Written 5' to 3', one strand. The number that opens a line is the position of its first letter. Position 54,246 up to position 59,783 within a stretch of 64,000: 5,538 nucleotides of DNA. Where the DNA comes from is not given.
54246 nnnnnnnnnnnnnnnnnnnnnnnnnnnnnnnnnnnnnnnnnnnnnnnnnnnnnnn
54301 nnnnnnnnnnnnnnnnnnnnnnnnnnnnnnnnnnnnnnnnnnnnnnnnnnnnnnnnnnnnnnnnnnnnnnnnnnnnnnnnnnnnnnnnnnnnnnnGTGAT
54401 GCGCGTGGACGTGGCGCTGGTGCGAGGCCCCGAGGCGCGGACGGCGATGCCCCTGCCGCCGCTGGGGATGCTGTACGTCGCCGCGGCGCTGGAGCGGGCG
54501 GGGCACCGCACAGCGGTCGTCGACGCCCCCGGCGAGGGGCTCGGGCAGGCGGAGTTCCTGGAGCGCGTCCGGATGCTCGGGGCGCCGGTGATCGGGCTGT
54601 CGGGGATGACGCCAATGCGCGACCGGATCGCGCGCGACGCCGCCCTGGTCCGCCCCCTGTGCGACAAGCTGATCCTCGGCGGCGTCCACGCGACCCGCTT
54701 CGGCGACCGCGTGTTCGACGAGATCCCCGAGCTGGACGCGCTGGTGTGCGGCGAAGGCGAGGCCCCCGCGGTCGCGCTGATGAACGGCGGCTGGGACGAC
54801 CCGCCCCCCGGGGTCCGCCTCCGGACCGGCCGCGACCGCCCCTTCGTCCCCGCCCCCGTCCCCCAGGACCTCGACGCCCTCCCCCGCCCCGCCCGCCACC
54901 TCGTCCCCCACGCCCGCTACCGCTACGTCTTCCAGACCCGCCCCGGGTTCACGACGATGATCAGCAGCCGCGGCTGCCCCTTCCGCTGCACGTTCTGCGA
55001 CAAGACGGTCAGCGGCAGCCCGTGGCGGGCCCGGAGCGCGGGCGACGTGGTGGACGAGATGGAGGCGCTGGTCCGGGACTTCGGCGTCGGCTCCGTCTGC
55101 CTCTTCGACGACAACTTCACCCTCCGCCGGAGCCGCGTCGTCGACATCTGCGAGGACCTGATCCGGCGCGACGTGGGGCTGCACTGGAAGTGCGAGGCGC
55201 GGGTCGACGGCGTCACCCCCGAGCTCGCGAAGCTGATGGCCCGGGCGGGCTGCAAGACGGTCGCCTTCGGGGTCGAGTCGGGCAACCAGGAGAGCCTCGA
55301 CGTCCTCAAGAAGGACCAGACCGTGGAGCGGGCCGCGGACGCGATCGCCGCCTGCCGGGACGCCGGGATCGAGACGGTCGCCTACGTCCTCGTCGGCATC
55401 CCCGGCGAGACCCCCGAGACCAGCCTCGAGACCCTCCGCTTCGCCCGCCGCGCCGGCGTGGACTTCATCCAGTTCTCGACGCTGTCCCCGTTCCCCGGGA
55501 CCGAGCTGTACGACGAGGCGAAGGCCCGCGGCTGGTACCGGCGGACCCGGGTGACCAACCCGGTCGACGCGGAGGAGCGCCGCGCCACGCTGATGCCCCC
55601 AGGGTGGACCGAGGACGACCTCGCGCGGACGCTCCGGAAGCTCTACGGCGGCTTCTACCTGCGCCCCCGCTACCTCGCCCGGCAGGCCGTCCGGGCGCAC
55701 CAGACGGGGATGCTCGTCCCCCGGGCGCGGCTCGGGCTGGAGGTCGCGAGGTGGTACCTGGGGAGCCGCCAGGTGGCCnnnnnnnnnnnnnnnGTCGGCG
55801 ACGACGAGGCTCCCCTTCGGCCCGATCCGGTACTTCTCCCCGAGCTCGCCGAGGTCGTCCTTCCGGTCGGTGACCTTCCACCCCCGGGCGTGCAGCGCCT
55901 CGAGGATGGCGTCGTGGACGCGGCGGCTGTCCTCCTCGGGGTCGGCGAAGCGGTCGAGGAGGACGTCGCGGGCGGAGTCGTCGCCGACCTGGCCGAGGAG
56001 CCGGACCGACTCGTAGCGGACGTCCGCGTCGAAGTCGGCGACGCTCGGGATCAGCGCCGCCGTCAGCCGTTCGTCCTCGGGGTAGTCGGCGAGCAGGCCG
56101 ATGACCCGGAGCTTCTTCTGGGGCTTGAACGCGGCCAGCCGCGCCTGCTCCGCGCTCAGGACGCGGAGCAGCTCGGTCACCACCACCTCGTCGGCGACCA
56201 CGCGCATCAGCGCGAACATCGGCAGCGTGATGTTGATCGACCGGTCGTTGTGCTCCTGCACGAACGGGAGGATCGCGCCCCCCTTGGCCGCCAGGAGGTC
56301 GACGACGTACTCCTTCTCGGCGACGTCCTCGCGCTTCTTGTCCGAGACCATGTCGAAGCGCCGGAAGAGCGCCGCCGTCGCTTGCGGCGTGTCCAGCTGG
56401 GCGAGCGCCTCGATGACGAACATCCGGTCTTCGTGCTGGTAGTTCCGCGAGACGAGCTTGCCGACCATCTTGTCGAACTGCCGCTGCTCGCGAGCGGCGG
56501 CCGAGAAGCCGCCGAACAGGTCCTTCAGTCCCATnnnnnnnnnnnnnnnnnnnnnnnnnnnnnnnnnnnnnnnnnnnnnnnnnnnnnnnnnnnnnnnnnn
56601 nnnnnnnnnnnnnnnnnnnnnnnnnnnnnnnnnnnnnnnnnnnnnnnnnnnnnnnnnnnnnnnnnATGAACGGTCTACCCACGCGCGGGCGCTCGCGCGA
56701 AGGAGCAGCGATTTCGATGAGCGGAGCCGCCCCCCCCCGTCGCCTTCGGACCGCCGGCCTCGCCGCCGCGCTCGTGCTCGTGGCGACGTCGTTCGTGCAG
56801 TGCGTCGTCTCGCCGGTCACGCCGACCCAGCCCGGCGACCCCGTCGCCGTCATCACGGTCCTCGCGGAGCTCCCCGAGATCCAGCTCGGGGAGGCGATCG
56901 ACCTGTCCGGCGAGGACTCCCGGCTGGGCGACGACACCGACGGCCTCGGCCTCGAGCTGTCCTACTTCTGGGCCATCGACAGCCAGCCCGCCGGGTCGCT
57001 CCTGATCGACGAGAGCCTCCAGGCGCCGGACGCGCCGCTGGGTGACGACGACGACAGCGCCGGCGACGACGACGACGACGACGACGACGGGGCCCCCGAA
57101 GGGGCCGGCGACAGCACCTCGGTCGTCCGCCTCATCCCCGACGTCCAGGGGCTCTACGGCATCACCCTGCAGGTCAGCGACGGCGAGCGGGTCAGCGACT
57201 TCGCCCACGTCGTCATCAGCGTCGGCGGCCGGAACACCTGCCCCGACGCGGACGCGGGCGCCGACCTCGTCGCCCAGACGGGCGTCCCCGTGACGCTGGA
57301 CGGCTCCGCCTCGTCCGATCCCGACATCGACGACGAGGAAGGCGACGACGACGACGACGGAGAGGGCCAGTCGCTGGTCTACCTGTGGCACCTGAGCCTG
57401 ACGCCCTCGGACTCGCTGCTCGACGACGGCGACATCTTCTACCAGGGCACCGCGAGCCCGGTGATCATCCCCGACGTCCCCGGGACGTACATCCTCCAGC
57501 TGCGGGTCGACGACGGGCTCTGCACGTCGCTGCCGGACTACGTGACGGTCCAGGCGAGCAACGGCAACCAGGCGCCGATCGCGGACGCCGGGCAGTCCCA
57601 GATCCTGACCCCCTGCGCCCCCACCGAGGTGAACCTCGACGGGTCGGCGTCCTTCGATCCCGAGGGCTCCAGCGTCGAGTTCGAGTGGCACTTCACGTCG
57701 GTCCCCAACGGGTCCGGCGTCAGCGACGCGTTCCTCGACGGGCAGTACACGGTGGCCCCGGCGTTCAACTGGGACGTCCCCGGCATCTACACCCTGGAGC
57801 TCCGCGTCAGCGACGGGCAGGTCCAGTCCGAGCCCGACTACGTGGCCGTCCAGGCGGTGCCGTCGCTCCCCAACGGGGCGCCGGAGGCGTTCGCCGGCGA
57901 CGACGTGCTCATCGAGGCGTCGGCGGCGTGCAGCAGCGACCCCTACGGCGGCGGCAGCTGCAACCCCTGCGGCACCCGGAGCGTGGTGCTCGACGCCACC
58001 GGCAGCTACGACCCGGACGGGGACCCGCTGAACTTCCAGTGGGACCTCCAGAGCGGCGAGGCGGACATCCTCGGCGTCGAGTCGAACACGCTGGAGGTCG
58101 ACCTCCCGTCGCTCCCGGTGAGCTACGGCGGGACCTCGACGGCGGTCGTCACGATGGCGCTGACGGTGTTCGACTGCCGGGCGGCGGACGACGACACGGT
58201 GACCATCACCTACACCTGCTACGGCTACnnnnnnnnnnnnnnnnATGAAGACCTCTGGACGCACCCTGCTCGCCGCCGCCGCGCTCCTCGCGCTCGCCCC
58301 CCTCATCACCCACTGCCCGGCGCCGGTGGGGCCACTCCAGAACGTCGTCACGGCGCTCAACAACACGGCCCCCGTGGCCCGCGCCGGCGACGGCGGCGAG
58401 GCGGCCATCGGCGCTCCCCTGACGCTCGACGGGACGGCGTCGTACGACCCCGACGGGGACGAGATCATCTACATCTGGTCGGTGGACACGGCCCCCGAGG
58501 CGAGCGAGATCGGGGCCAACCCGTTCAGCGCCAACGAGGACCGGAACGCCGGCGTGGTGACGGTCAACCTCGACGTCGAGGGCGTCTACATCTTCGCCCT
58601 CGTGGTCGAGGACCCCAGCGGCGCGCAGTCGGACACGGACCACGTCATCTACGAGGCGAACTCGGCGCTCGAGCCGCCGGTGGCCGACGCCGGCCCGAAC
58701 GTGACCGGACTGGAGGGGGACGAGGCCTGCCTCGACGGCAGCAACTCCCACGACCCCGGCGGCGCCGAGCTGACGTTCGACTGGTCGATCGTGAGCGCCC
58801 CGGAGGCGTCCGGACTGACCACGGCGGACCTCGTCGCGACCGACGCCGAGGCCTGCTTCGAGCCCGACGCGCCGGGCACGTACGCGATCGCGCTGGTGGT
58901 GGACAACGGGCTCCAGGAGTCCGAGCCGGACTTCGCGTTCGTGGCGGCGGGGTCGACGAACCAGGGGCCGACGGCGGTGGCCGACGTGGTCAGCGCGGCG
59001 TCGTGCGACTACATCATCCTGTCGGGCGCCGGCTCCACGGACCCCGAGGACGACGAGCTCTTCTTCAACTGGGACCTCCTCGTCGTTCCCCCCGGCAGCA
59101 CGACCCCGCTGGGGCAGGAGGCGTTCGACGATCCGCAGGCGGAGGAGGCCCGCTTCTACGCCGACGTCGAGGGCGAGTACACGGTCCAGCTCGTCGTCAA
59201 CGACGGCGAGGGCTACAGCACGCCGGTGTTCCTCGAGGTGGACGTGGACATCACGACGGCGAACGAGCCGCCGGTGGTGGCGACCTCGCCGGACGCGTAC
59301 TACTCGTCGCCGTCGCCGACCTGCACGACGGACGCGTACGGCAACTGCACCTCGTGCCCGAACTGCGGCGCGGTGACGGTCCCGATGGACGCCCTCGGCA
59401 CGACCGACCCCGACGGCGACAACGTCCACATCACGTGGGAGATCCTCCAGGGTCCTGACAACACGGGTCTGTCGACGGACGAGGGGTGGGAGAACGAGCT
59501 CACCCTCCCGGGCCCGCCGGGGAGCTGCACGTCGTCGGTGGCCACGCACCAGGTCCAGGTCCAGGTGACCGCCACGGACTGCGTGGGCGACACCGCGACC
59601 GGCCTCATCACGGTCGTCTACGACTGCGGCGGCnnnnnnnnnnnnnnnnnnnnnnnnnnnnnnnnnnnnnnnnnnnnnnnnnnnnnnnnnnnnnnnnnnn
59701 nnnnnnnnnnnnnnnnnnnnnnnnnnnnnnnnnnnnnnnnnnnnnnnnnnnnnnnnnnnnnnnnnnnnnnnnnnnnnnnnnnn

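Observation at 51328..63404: Candidate bacterial TMTC-type protein O-glycosylation system with nearby PKD-domain substrates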

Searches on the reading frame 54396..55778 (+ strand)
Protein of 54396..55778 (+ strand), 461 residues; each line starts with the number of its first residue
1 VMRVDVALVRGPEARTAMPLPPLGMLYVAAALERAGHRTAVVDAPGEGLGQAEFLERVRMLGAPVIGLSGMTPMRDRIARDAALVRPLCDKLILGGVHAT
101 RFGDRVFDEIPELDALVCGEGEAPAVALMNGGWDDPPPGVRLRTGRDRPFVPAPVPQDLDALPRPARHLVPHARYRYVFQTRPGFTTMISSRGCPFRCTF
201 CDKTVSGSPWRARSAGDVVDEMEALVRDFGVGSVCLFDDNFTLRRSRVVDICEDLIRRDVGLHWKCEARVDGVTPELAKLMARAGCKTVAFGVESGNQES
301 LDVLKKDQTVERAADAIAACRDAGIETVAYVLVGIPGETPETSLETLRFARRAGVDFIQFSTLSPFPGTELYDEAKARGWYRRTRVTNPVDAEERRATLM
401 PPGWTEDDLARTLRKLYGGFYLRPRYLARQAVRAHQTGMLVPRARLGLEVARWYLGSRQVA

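Call 9: search_protein_families(library=pfam, proteins=[window:54396-55778:+], max_evalue=0.01)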
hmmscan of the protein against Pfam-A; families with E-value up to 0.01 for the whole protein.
window:54396-55778:+ (461 aa): 2 families
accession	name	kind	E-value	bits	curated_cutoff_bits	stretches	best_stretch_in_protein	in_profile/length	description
PF04055.27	Radical_SAM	-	3.2e-29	102.7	29.5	1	188-350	1-166/166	Radical SAM superfamily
PF02310.24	B12-binding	-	4.7e-15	55.9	32.1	1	18-128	10-120/121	B12 binding domain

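Call 11: search_protein_families(library=ncbifam, proteins=[window:54396-55778:+], max_evalue=0.01)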
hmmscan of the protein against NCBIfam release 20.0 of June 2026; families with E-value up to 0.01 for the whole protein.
window:54396-55778:+ (461 aa): 36 families (the best 25 are shown)
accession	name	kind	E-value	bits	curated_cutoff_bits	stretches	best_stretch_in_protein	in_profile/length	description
TIGR02026.1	BchE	equivalog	1.3e-56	192.5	481.35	1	14-379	14-391/497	magnesium-protoporphyrin IX monomethyl ester anaerobic oxidative cyclase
TIGR03471.1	HpnJ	equivalog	5.5e-51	173.9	577.6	1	154-434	164-446/472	hopanoid biosynthesis associated radical SAM protein HpnJ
TIGR04385.1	B12_rSAM_cofa1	equivalog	2e-41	142.6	450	1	91-348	101-359/438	B12 lower ligand biosynthesis radical SAM protein BzaD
NF050148.1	rSAM_ApyD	equivalog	3.2e-40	138.2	750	1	92-381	106-399/645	RiPP biosynthesis radical SAM protein ApyD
TIGR04479.1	bcpD_PhpK_rSAM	subfamily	1.9e-37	128.8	600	1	187-358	243-414/504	PhpK family radical SAM P-methyltransferase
NF033070.1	rSAM_AprD4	equivalog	1.6e-36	126.2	500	1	20-382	40-397/456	AprD4 family radical SAM diol-dehydratase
TIGR04072.2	rSAM_ladder_B12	equivalog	2e-34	119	360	1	16-382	12-379/443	lipid biosynthesis B12-binding/radical SAM protein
NF038361.1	rSAM_Sden_1168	equivalog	2.1e-30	105.8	575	1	20-379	83-477/560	Sden_1168 family B12-binding radical SAM P-methyltransferase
TIGR04367.1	HpnR_B12_rSAM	equivalog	2.7e-26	92.2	650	1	19-374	19-372/490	hopanoid C-3 methylase HpnR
TIGR04295.1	B12_rSAM_oligo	hypoth_equivalog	2e-25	89.4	400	1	19-373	22-382/422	TIGR04295 family B12-binding domain-containing radical SAM protein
TIGR04013.1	B12_SAM_MJ_1487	hypoth_equivalog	6.2e-21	74.7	251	2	63-226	43-193/382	TIGR04013 family B12-binding domain/radical SAM domain-containing protein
TIGR04014.1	B12_SAM_MJ_0865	equivalog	9.1e-20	70.8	360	1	90-375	69-358/434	methyl-coenzyme M reductase glutamine C-methyltransferase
TIGR03975.1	rSAM_ocin_1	subfamily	9.1e-19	67.4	281.85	1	92-342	160-419/606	RiPP maturation radical SAM C-methyltransferase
TIGR04428.1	B12_rSAM_trp_MT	equivalog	2.6e-15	55.8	500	1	177-355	208-400/558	tryptophan 2-C-methyltransferase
NF045585.1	rSAM_slr0320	equivalog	3.1e-15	55.7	775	1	173-352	223-408/511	photosystem II high light acclimation radical SAM protein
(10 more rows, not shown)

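Call 58: search_solved_structures(query=window:54396-55778:+, max_evalue=0.01)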
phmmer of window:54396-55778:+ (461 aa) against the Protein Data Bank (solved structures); distinct sequences matched with E-value up to 0.01: 19.
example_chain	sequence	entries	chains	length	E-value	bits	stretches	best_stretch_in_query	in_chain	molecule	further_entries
6fd2_B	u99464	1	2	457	3.7e-31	111.8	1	150-382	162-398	Putative apramycin biosynthetic oxidoreductase 4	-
9ccb_A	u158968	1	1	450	2.2e-14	56.5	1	188-377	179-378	Radical SAM core domain-containing protein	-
6wte_A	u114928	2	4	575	3.9e-13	52.4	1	136-344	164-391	B12-binding domain-containing protein | Tryptophan-C2-methyltransferase containing B12-binding domain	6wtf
4jc0_A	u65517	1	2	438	1.7e-06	30.5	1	170-366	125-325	Ribosomal protein S12 methylthiotransferase RimO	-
5ul2_A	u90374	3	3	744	2.4e-06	30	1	184-326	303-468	OxsB protein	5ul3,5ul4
2qgq_A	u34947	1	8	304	2.1e-05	26.9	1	190-366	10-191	Protein TM_1862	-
3ciw_A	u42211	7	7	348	0.0001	24.6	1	191-377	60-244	FeFe-Hydrogenase maturase | [FeFe] hydrogenase maturase subunit HydE | Biotin synthetase, putative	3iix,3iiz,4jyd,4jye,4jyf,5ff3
5fep_A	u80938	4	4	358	0.00011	24.5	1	191-377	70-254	[FeFe] hydrogenase maturase subunit HydE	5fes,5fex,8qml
7o1p_A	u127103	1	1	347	0.00013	24.3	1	191-377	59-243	[FeFe] hydrogenase maturase subunit HydE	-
3cix_A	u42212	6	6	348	0.00013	24.3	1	191-377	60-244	FeFe-Hydrogenase maturase | [FeFe] hydrogenase maturase subunit HydE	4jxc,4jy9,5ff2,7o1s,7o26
4jy8_A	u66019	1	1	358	0.00014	24.2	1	192-377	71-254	FEFE-HYDROGENASE MATURASE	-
7o1o_A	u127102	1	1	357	0.00014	24.1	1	192-377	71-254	[FeFe] hydrogenase maturase subunit HydE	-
5few_A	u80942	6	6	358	0.00014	24.1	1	192-377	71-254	[FeFe] hydrogenase maturase subunit HydE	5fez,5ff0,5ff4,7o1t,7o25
8qmk_A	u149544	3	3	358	0.00014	24.1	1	192-377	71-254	[FeFe] hydrogenase maturase subunit HydE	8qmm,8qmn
7kdx_A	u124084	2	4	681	0.00019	23.7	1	92-244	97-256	Methyltransferase TokK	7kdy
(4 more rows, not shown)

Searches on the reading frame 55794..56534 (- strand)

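Call 9: search_protein_families(library=pfam, proteins=[window:55794-56534:-], max_evalue=0.01)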
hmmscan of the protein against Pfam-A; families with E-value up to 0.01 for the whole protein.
window:55794-56534:- (247 aa): 2 families
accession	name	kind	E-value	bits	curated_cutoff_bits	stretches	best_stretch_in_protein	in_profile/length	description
PF13646.12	HEAT_2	-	1.1e-09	38.9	27.7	1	134-205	10-80/88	HEAT repeats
PF03130.22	HEAT_PBS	-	7.4e-05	23.4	20.9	0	172-195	1-24/27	PBS lyase HEAT-like repeat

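Call 11: search_protein_families(library=ncbifam, proteins=[window:55794-56534:-], max_evalue=0.01)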
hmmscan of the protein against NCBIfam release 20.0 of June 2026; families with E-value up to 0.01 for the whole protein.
window:55794-56534:- (247 aa): 0 families

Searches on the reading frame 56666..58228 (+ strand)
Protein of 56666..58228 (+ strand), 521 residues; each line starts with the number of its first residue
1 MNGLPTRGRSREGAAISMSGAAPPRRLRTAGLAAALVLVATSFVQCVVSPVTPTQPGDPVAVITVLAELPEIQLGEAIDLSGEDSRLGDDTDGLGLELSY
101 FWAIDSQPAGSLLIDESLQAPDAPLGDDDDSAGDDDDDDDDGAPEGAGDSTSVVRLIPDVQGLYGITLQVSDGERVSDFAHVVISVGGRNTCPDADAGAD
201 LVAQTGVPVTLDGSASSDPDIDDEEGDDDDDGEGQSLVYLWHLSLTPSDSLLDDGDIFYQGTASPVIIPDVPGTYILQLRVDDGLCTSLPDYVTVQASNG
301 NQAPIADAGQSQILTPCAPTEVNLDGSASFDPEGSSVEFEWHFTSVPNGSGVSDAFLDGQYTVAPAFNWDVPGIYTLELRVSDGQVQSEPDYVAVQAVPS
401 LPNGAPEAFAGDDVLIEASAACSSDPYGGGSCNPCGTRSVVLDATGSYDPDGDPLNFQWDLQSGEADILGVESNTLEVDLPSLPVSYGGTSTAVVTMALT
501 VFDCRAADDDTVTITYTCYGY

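Call 9: search_protein_families(library=pfam, proteins=[window:56666-58228:+], max_evalue=0.01)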
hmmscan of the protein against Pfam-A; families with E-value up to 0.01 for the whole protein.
window:56666-58228:+ (521 aa): 6 families
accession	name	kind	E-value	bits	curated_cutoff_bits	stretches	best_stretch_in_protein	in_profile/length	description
PF22352.2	K319L-like_PKD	-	1.7e-21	76.4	27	3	308-395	1-82/84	K319L-like, PKD domain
PF18911.6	PKD_4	-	1.3e-14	54.5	27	1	301-385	1-72/85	PKD domain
PF21027.3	Sde0182_C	-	2.6e-10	41.2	27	1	440-459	2-21/83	Cellulose-binding protein Sde0182, C-terminal domain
PF00801.26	PKD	-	3.1e-07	30.7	23.5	0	319-384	14-68/80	PKD domain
PF02010.21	REJ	-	5.5e-06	25.7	25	0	437-463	99-130/452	REJ domain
PF17963.7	Big_9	-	0.0038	18.5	23.6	1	301-389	1-82/89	Bacterial Ig domain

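Call 11: search_protein_families(library=ncbifam, proteins=[window:56666-58228:+], max_evalue=0.01)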
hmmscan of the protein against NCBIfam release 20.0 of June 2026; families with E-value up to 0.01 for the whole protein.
window:56666-58228:+ (521 aa): 3 families
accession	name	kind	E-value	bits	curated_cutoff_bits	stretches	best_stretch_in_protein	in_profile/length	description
NF038112.1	myxo_dep_M36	subfamily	1.4e-25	88.8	1500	2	230-515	1218-1468/1604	myxosortase-dependent M36 family metallopeptidase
NF012211.1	tand_rpt_95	domain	1.3e-05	25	90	0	330-398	20-87/98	tandem-95 repeat protein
NF041321.1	Alpha-amyl_MalA_Halo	equivalog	3.5e-05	22.4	875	0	238-308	28-88/666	alpha-amylase MalA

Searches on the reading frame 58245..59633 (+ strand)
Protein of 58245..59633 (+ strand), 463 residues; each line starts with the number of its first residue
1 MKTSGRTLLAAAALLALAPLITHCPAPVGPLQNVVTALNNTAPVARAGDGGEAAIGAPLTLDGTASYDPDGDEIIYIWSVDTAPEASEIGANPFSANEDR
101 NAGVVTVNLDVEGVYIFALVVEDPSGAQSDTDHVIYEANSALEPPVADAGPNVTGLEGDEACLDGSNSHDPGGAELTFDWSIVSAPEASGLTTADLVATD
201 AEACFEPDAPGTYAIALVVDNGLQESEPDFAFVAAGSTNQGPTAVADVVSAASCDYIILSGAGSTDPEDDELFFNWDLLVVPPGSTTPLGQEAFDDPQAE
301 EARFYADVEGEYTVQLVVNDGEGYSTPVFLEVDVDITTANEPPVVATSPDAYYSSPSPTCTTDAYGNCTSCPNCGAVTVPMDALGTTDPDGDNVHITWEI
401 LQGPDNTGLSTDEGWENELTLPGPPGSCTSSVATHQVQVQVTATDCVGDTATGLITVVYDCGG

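Call 9: search_protein_families(library=pfam, proteins=[window:58245-59633:+], max_evalue=0.01)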
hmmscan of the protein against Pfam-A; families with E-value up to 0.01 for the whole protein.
window:58245-59633:+ (463 aa): 6 families
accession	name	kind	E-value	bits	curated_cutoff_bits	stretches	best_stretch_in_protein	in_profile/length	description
PF22352.2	K319L-like_PKD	-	5.2e-21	74.9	27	2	57-132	12-79/84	K319L-like, PKD domain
PF18911.6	PKD_4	-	1.4e-20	73.6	27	2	40-132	1-79/85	PKD domain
PF21027.3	Sde0182_C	-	1.4e-15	58.1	27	1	59-109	2-51/83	Cellulose-binding protein Sde0182, C-terminal domain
PF17963.7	Big_9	-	4.8e-09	37.4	23.6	1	40-129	1-82/89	Bacterial Ig domain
PF02010.21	REJ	-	1.1e-06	28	25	0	59-134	102-195/452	REJ domain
PF00801.26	PKD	-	1.3e-05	25.5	23.5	0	378-451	16-73/80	PKD domain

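Call 11: search_protein_families(library=ncbifam, proteins=[window:58245-59633:+], max_evalue=0.01)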
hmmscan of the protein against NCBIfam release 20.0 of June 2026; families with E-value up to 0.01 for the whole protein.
window:58245-59633:+ (463 aa): 2 families
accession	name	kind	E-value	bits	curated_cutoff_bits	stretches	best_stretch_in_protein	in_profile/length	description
NF038112.1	myxo_dep_M36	subfamily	1.6e-25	88.5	1500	1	38-342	1284-1571/1604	myxosortase-dependent M36 family metallopeptidase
NF041321.1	Alpha-amyl_MalA_Halo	equivalog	5e-05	21.9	875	1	174-220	25-67/666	alpha-amylase MalA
